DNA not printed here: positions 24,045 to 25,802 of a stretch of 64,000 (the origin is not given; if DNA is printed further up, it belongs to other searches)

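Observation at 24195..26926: Two unusual fold-type II PLP enzymes occupy the place of YgeX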

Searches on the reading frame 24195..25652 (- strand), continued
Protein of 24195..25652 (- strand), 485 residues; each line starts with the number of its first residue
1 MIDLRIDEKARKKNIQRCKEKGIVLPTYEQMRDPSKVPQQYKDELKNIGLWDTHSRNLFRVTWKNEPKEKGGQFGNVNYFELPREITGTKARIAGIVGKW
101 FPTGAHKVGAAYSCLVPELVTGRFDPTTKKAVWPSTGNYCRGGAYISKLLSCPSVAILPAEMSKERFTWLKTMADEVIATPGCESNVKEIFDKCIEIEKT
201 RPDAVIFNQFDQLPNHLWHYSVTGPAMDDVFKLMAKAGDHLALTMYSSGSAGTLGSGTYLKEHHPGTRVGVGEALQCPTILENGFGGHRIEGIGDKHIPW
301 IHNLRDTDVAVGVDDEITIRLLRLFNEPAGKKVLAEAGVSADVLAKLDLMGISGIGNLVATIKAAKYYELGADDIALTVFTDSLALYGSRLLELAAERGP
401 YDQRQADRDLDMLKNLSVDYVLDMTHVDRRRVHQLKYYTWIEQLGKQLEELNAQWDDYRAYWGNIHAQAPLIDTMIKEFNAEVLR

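Call 54: search_protein_families(library=pfam, proteins=[L036:4394-5581:+, L036:5838-7463:+, L036:7501-8352:+, L036:8318-9517:+, L036:13041-13562:+, L036:13564-14106:+, L036:14617-15402:+, L036:15608-17380:+, L036:17550-18275:+, L036:18265-21443:+], max_evalue=0.0001)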
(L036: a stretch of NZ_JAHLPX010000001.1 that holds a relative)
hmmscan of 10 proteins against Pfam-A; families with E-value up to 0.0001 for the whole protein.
L036:4394-5581:+ (395 aa): 3 families
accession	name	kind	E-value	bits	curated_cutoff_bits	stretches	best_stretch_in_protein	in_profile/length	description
PF13191.12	AAA_16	-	8.9e-14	52.8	32.6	1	19-201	3-167/167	AAA ATPase domain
PF13173.12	AAA_14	-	1.2e-07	32.2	27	0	44-100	5-60/129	AAA domain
PF13401.12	AAA_22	-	5.6e-07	30.4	27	1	43-212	7-130/130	AAA domain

L036:5838-7463:+ (541 aa): 4 families
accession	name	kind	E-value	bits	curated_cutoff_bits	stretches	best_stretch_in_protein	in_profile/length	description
PF06418.20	CTP_synth_N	-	1.2e-125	418.7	26.1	1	13-276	1-264/265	CTP synthase N-terminus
PF00117.34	GATase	-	1.2e-40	139.6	22.8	1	312-536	2-189/190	Glutamine amidotransferase class-I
PF07722.19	Peptidase_C26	-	2.5e-10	40.9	20.5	1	379-519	100-219/219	Peptidase C26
PF01656.29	CbiA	-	3.7e-05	24.1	25.4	1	23-89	8-62/125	CobQ/CobB/MinD/ParA nucleotide binding domain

L036:7501-8352:+ (283 aa): 1 family
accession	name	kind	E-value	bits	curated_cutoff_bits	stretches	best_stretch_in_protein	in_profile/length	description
PF01678.24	DAP_epimerase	-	6.3e-67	223.6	34.7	2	156-270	2-119/121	Diaminopimelate epimerase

L036:8318-9517:+ (399 aa): 2 families
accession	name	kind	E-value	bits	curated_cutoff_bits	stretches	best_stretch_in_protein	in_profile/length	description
PF00155.27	Aminotran_1_2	-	4.1e-37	128.6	19.7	1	42-395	2-361/361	Aminotransferase class I and II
PF04864.19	Alliinase_C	-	2.8e-05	23.6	22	0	131-270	100-219/363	Allinase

L036:13041-13562:+ (173 aa): 3 families
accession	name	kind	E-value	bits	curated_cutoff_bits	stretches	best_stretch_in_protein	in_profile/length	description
PF00583.31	Acetyltransf_1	-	2.2e-13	50.9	20.7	1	47-147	26-116/116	Acetyltransferase (GNAT) family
PF13508.13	Acetyltransf_7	-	2.7e-07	31.3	27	1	56-148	8-83/84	Acetyltransferase (GNAT) domain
PF13673.13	Acetyltransf_10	-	1.1e-05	25.9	23.6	1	91-150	52-110/128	Acetyltransferase (GNAT) domain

L036:13564-14106:+ (180 aa): 2 families
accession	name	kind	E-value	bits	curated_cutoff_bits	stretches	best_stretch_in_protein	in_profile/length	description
PF01035.26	DNA_binding_1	-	1.2e-32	112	27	1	81-165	1-80/81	6-O-methylguanine DNA methyltransferase, DNA binding domain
PF02870.21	Methyltransf_1N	-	1.4e-10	42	21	1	7-76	3-70/71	6-O-methylguanine DNA methyltransferase, ribonuclease-like domain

L036:14617-15402:+ (261 aa): 5 families
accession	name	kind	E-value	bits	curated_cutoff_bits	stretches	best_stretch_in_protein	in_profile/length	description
PF00106.31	adh_short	-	3.7e-40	137.9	26.6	1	4-194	2-191/195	short chain dehydrogenase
PF13561.12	adh_short_C2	-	1.1e-24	87.8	27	1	9-196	1-188/236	Enoyl-(Acyl carrier protein) reductase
PF08659.16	KR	-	2.6e-07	31.2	22.6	1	6-160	4-158/180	KR domain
PF01370.27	Epimerase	-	4.8e-06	26.6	20.9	0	6-166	2-157/240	NAD dependent epimerase/dehydratase family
PF13460.12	NAD_binding_10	-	2.2e-05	24.8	27.2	0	9-65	1-55/184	NAD(P)H-binding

L036:15608-17380:+ (590 aa): 2 families
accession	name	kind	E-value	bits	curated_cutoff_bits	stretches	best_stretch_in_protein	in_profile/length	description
PF00905.27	Transpeptidase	-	1.1e-75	255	22.1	1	258-581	2-298/299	Penicillin binding protein transpeptidase domain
PF03717.20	PBP_dimer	-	1.2e-24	88.1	24.4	1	70-216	2-178/180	Penicillin-binding Protein dimerisation domain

L036:17550-18275:+ (241 aa): 1 family
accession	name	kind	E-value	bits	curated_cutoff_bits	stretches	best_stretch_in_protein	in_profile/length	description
PF00440.29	TetR_N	-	6.4e-09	35.9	24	1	19-62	1-44/47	Bacterial regulatory proteins, tetR family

L036:18265-21443:+ (1059 aa): 0 families

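Call 57: find_related_loci(query=A6, collection=metagenome_contigs, flank=10000)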
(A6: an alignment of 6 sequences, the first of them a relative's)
Query A6 (400 aa) in metagenome_contigs; peptide patterns used: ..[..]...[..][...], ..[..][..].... (x = any residue, [..] = any of these).
600 stretches matched a pattern (row limit reached: there are more); 566 encode a relative of the query (tblastn E <= 1e-3); the best 80 are kept; 80 distinct loci.
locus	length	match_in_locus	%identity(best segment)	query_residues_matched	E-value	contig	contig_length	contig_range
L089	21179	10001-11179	83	5-397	0e+0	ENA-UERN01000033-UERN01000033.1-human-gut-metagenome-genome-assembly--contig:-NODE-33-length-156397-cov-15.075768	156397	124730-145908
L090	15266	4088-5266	83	5-397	0e+0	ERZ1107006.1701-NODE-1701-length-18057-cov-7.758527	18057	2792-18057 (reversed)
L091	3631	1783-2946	84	11-398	0e+0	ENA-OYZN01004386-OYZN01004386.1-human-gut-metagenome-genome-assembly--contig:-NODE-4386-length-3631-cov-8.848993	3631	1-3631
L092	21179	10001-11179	83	5-397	0e+0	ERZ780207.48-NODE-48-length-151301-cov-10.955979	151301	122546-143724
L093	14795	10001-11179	83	5-397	0e+0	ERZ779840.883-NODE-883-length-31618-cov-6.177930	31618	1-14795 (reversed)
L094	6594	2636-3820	82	3-397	0e+0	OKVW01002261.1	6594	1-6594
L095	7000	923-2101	83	5-397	0e+0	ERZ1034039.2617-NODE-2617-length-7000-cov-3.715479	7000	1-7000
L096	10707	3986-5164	83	5-397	0e+0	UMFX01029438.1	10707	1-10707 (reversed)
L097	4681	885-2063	83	5-397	0e+0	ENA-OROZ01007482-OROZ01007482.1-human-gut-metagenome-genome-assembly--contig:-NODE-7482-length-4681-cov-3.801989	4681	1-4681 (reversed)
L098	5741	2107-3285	83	5-397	0e+0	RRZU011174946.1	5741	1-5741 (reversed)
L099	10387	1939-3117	83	5-397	0e+0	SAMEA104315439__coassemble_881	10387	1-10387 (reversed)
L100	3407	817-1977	84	11-397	0e+0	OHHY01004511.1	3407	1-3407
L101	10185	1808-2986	82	5-397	0e+0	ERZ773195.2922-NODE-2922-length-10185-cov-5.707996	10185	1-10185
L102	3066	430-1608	82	5-397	0e+0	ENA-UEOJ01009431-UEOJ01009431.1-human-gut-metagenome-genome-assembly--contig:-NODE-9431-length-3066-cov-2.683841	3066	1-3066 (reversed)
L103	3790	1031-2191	82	11-397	0e+0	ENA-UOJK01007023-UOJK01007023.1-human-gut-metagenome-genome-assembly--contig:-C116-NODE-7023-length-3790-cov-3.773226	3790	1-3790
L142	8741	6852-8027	80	7-398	0e+0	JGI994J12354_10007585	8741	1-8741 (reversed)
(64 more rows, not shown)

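Call 66: find_encoding_contigs(protein=P0393, flank=10000, max_places=1)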
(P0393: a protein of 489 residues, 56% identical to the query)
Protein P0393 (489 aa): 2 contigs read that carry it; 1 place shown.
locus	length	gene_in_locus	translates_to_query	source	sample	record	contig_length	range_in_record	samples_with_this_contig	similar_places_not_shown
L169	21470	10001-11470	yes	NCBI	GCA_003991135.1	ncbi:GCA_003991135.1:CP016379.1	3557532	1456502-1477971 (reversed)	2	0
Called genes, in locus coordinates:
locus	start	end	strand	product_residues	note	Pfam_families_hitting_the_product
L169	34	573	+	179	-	PF00664:ABC_membrane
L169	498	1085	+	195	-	PF00664:ABC_membrane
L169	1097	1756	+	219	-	PF00005:ABC_tran, PF09818:ABC_ATPase (faint)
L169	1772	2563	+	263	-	PF00664:ABC_membrane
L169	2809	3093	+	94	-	PF00005:ABC_tran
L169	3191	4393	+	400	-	PF14690:Zn_ribbon_ISL3, PF13542:HTH_Tnp_ISL3, PF01610:DDE_Tnp_ISL3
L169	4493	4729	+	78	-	PF00005:ABC_tran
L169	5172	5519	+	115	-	PF12675:DUF3795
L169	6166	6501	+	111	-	PF12675:DUF3795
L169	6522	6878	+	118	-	-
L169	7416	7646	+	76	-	PF01380:SIS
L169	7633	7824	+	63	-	-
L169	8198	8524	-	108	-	PF13500:AAA_26 (weak)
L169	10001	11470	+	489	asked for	PF00291:PALP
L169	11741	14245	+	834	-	PF02901:PFL-like, PF01228:Gly_radical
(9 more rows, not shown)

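Call 70: search_protein_families(library=pfam, proteins=[L045:8763-9890:+, L045:11550-12065:-, L045:12062-13570:-, L045:6446-7888:-, L077:7778-9607:-, L077:11815-13245:+, L043:11465-12526:+, L043:12523-13884:+, L014:7884-9404:-, L014:11077-11976:+], max_evalue=0.0001)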
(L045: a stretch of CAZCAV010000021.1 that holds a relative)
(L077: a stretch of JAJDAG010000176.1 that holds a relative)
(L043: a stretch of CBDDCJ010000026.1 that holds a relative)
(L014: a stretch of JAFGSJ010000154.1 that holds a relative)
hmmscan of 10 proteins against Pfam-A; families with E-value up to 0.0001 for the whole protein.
L045:8763-9890:+ (375 aa): 1 family
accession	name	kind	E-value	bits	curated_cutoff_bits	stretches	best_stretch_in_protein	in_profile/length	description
PF12725.13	DUF3810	-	3.4e-96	322.7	28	1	45-365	1-311/311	Protein of unknown function (DUF3810)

L045:11550-12065:- (171 aa): 0 families

L045:12062-13570:- (502 aa): 4 families
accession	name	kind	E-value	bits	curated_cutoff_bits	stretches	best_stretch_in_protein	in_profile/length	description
PF17956.6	NAPRTase_C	-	6.7e-38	130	23.3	1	382-490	2-111/111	Nicotinate phosphoribosyltransferase C-terminal domain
PF17767.7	NAPRTase_N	-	1.4e-37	129.3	32.6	1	31-154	1-125/125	Nicotinate phosphoribosyltransferase (NAPRTase) N-terminal domain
PF04095.22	NAPRTase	-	7e-06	26.4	20.8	1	176-368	4-212/239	Nicotinate phosphoribosyltransferase (NAPRTase) family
PF02749.22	QRPTase_N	-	6.5e-05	23.5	27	0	114-155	40-80/82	Quinolinate phosphoribosyl transferase, N-terminal domain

L045:6446-7888:- (480 aa): 1 family
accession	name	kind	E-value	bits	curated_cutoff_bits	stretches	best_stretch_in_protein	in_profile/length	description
PF00342.24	PGI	-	1.9e-38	132.8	22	1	92-459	98-469/486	Phosphoglucose isomerase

L077:7778-9607:- (609 aa): 4 families
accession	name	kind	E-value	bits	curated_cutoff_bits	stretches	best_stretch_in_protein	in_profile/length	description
PF03600.22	CitMHS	-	8.8e-87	291.8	31.9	2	32-556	1-336/336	Citrate transporter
PF02080.26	TrkA_C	-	9.4e-22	77.1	27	2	329-397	2-68/71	TrkA-C domain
PF00939.25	Na_sulph_symp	-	2.2e-17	63.7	27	1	442-608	297-467/472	Sodium:sulfate symporter transmembrane region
PF06808.19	DctM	-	1.4e-06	27.8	23.8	1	456-569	263-375/413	Tripartite ATP-independent periplasmic transporter, DctM component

L077:11815-13245:+ (476 aa): 0 families

L043:11465-12526:+ (353 aa): 1 family
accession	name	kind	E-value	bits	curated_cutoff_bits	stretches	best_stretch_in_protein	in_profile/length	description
PF01208.23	URO-D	-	2.3e-117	392.3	23.9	1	16-352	3-346/346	Uroporphyrinogen decarboxylase (URO-D)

L043:12523-13884:+ (453 aa): 2 families
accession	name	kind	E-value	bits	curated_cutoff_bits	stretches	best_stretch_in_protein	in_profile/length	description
PF04055.27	Radical_SAM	-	7.8e-23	81.9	29.5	1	54-226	2-165/166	Radical SAM superfamily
PF06969.22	HemN_C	-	1.9e-08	34.7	24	1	361-430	1-67/67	HemN C-terminal domain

L014:7884-9404:- (506 aa): 7 families
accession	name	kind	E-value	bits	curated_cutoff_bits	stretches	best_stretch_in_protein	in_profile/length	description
PF00069.31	Pkinase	-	6.7e-49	167.1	31.7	1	106-360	1-259/263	Protein kinase domain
PF07714.23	PK_Tyr_Ser-Thr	-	2.9e-30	105.9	23.1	1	108-353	3-250/258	Protein tyrosine and serine/threonine kinase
PF00072.30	Response_reg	-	7e-25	87.8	30.2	1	382-493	1-110/111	Response regulator receiver domain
PF24463.1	DUF7577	-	5.8e-07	29.5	28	1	38-59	5-26/27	Domain of unknown function (DUF7577)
PF13240.11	Zn_Ribbon_1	-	6.6e-07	29.4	25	1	38-59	2-23/23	zinc-ribbon domain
PF13248.11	Zn_ribbon_3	-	1.7e-05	24.5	27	1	35-59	2-26/26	zinc-ribbon domain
PF03109.22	ABC1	-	1.7e-05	24.5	22.9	0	181-258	145-221/244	ABC1 atypical kinase-like domain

L014:11077-11976:+ (299 aa): 1 family
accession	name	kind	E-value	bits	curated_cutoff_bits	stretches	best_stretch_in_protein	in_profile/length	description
PF01555.25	N6_N4_Mtase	-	1.4e-44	153.2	26.7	1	54-290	1-219/221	DNA methylase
